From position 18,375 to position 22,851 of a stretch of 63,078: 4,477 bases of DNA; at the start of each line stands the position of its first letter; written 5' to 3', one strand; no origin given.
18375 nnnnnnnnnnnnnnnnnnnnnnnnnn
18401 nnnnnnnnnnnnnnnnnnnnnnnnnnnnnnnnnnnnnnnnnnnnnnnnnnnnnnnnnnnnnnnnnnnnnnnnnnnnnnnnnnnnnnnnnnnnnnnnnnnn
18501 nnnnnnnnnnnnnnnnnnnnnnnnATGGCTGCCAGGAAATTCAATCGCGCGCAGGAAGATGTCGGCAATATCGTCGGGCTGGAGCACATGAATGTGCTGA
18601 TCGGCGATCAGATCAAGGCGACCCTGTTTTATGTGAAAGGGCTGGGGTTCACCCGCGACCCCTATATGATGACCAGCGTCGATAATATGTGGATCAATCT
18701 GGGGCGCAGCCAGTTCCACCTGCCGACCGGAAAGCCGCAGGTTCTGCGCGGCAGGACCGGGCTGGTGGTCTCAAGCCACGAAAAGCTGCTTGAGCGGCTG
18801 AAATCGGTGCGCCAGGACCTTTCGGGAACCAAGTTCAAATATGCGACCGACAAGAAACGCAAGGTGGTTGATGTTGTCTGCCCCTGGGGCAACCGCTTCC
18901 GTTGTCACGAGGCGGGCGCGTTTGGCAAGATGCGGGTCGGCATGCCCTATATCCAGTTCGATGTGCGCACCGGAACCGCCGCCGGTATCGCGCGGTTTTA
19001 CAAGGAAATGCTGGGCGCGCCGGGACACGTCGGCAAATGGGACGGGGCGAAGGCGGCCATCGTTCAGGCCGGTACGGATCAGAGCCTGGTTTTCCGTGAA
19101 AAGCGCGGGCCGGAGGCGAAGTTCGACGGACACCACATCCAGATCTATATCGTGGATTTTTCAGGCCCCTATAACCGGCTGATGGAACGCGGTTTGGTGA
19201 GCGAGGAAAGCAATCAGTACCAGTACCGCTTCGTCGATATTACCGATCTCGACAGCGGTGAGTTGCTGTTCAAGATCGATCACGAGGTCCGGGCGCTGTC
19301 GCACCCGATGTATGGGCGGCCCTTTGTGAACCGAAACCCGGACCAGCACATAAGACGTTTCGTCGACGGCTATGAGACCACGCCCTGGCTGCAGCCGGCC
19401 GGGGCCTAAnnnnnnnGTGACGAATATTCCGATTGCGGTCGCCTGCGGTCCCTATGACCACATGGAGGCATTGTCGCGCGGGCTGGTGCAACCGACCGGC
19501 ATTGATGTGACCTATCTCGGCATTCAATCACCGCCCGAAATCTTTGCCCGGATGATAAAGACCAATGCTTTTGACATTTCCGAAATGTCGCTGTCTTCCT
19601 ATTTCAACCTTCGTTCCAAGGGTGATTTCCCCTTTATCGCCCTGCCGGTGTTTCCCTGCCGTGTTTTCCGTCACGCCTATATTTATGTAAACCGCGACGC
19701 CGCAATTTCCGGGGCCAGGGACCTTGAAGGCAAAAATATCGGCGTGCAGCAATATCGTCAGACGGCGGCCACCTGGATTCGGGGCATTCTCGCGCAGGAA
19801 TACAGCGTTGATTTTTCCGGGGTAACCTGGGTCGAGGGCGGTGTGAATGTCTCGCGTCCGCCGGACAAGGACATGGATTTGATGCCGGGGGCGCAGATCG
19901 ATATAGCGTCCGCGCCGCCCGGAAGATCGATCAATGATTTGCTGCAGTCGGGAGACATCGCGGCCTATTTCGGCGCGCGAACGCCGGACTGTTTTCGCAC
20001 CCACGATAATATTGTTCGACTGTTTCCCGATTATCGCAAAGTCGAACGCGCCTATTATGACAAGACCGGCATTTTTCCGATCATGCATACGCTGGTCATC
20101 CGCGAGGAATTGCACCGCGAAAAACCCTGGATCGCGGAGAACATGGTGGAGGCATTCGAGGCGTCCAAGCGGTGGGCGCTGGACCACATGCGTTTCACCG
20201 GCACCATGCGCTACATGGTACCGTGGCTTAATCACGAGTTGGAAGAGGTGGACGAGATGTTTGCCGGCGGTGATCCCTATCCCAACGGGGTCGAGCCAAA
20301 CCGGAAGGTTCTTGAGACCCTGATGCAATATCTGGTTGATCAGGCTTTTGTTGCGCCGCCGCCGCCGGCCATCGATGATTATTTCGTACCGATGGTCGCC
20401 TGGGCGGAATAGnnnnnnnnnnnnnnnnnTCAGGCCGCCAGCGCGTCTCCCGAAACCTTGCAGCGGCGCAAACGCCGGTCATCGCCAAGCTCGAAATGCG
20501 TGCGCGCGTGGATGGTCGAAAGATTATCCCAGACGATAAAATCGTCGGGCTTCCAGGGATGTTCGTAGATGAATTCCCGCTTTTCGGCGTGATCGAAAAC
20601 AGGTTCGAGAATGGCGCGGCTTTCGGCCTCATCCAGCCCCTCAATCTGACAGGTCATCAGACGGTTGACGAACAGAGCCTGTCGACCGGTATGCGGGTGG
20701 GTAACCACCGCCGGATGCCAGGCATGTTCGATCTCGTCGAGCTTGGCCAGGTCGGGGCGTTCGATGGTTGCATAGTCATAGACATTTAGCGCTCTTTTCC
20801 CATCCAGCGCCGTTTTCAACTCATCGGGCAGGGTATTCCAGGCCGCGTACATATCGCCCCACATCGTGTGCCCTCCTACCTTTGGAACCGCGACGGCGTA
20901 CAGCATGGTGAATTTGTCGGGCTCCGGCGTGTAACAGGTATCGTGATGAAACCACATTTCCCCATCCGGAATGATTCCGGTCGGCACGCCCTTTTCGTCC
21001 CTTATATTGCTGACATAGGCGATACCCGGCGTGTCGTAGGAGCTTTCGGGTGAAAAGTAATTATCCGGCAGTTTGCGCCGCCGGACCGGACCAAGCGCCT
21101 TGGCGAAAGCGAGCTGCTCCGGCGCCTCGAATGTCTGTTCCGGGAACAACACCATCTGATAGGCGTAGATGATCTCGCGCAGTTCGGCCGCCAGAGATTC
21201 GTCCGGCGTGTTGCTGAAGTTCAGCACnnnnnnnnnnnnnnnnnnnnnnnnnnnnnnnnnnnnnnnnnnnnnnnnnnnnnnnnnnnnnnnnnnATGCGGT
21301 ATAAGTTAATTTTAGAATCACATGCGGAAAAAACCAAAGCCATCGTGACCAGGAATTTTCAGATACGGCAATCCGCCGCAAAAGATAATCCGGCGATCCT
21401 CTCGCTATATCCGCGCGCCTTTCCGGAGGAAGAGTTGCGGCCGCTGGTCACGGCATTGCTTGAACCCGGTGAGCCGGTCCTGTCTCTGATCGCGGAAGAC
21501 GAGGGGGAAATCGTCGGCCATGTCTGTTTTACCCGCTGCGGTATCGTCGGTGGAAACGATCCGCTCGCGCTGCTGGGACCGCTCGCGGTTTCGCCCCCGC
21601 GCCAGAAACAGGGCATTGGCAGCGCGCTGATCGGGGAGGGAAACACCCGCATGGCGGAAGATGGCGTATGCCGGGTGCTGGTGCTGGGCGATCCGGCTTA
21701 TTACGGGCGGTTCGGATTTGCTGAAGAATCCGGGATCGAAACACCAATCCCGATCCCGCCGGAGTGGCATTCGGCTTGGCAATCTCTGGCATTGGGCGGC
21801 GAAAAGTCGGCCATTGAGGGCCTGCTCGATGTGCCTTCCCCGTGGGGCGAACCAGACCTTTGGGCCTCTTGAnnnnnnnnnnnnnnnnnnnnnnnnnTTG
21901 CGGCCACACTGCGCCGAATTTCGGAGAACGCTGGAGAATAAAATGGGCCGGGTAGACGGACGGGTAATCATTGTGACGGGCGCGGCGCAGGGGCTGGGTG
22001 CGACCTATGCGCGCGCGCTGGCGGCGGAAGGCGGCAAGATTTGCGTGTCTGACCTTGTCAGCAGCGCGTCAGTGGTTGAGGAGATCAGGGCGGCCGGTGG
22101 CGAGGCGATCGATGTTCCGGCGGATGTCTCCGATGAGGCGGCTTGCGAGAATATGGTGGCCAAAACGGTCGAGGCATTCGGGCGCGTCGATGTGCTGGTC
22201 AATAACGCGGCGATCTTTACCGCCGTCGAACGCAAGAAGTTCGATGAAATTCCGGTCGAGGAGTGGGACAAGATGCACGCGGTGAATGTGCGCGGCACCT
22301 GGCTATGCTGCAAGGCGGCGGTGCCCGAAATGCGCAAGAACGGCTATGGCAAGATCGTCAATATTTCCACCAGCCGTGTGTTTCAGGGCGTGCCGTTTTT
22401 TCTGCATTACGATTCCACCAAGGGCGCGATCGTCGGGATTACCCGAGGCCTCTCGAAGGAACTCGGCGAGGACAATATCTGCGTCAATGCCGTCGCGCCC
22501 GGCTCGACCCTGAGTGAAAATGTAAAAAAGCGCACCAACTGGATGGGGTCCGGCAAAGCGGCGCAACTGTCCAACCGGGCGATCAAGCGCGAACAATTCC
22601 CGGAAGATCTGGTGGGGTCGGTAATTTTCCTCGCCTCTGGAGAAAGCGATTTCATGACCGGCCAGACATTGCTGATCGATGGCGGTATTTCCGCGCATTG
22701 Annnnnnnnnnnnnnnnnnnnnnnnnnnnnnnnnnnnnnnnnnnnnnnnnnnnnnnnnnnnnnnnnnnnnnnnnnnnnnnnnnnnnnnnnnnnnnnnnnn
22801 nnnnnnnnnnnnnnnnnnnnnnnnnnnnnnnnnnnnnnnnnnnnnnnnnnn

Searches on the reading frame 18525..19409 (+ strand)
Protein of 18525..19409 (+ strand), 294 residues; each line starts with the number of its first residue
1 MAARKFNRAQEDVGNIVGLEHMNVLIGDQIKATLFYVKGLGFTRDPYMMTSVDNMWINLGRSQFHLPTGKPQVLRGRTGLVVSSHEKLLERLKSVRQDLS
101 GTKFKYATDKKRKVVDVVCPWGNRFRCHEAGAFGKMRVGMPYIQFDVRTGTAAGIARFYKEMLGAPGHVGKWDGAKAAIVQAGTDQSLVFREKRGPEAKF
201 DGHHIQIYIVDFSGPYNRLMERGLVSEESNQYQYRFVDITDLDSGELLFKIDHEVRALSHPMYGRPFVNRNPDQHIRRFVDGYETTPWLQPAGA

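Call 20: search_protein_families(library=pfam, max_evalue=1, proteins=[window:18525-19409:+])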
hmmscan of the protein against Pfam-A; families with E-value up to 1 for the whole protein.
window:18525-19409:+ (294 aa): 2 families
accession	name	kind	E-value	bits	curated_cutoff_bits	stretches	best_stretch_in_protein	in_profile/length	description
PF19581.5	Glyoxalase_7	-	0.077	13.4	23.6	1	24-129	20-128/133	Glyoxalase superfamily protein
PF00903.31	Glyoxalase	-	0.12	13.2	20.6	0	19-44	2-27/121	Glyoxalase/Bleomycin resistance protein/Dioxygenase superfamily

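Call 21: search_protein_families(library=ncbifam, max_evalue=0.001, proteins=[window:18525-19409:+])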
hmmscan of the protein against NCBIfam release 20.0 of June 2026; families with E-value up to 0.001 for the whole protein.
window:18525-19409:+ (294 aa): 0 families

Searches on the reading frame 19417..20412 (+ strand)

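Call 20: search_protein_families(library=pfam, max_evalue=1, proteins=[window:19417-20412:+])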
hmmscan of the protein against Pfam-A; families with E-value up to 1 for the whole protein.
window:19417-20412:+ (331 aa): 5 families
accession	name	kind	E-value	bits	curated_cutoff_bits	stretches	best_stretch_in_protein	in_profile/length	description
PF12974.12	Phosphonate-bd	-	8e-05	22.6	27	1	21-131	21-131/242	ABC transporter, phosphonate, periplasmic substrate-binding protein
PF08727.16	P3A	-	0.00017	21.3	22.3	1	160-180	9-29/59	Poliovirus 3A protein like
PF09084.16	NMT1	-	0.048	14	20.5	1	89-145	77-132/216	NMT1/THI5 like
PF02621.19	VitK2_biosynth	-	0.093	12.6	26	0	214-258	165-206/252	Menaquinone biosynthesis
PF10451.15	Stn1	-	0.29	10.6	21.5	1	241-276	31-66/252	Telomere regulation protein Stn1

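Call 21: search_protein_families(library=ncbifam, max_evalue=0.001, proteins=[window:19417-20412:+])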
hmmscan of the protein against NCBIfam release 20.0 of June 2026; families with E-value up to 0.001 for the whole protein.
window:19417-20412:+ (331 aa): 1 family
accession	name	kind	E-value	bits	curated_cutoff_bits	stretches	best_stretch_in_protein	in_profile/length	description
TIGR01728.1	SsuA_fam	subfamily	2.2e-05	23.8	163.5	0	48-122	48-120/290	aliphatic sulfonate ABC transporter substrate-binding protein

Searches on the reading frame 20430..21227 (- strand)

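Call 44: search_protein_families(library=ncbifam, max_evalue=1e-10, proteins=[window:20430-21227:-])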
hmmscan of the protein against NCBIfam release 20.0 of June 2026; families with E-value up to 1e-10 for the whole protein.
window:20430-21227:- (265 aa): 3 families
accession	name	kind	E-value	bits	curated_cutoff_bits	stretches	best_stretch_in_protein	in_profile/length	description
NF007104.0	PRK09553.1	equivalog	3.8e-35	121.4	313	1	4-261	23-276/282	taurine dioxygenase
NF045815.1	Neo-PentlctneFsynPtlD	equivalog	4.5e-32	111.5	550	1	30-256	47-284/301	neopentalenolactone/pentalenolactone F synthase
NF049937.1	CMthFAOxDecarbScoE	equivalog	3.4e-25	88.8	400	1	9-246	24-271/295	(3R)-3-[(carboxymethyl)amino]fatty acid oxygenase/decarboxylase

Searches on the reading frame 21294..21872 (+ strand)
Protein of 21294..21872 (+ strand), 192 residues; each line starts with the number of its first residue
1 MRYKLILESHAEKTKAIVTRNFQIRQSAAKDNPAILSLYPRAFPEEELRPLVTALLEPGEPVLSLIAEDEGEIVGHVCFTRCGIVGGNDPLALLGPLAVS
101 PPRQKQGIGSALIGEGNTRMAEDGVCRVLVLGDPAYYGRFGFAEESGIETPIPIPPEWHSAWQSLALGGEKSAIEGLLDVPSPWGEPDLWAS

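Call 20: search_protein_families(library=pfam, max_evalue=1, proteins=[window:21294-21872:+])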
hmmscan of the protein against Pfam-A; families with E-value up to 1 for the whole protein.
window:21294-21872:+ (192 aa): 4 families
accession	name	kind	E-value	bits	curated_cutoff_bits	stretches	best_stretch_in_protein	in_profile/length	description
PF00583.31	Acetyltransf_1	-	3.8e-10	40.5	20.7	1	34-142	3-116/116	Acetyltransferase (GNAT) family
PF13508.13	Acetyltransf_7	-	4.1e-09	37.1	27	1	65-143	6-83/84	Acetyltransferase (GNAT) domain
PF13527.13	Acetyltransf_9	-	1.4e-07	32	25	1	23-143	1-125/127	Acetyltransferase (GNAT) domain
PF13673.13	Acetyltransf_10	-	0.001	19.5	23.6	1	63-142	32-107/128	Acetyltransferase (GNAT) domain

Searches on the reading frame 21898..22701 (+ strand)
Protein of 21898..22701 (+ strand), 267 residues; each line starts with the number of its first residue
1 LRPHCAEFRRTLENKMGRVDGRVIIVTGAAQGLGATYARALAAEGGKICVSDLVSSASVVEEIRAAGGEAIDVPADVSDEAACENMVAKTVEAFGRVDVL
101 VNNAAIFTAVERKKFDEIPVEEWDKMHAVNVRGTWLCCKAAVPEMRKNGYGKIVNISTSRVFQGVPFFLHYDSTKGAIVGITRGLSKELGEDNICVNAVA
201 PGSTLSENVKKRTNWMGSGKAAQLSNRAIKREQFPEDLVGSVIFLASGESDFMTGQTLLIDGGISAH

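Call 20: search_protein_families(library=pfam, max_evalue=1, proteins=[window:21898-22701:+])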
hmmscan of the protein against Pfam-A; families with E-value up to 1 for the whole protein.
window:21898-22701:+ (267 aa): 5 families
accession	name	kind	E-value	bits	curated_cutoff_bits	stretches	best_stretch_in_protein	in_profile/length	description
PF13561.12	adh_short_C2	-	6.8e-57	193.2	27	1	28-264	1-235/236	Enoyl-(Acyl carrier protein) reductase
PF00106.31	adh_short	-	1.3e-50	172.1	26.6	1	22-215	1-193/195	short chain dehydrogenase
PF08659.16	KR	-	2.4e-09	37.8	22.6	1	24-137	3-119/180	KR domain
PF01370.27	Epimerase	-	0.016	15.1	20.9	1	24-162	1-119/240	NAD dependent epimerase/dehydratase family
PF11248.13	DUF3046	-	0.16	12.8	25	1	6-43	4-42/62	Protein of unknown function (DUF3046)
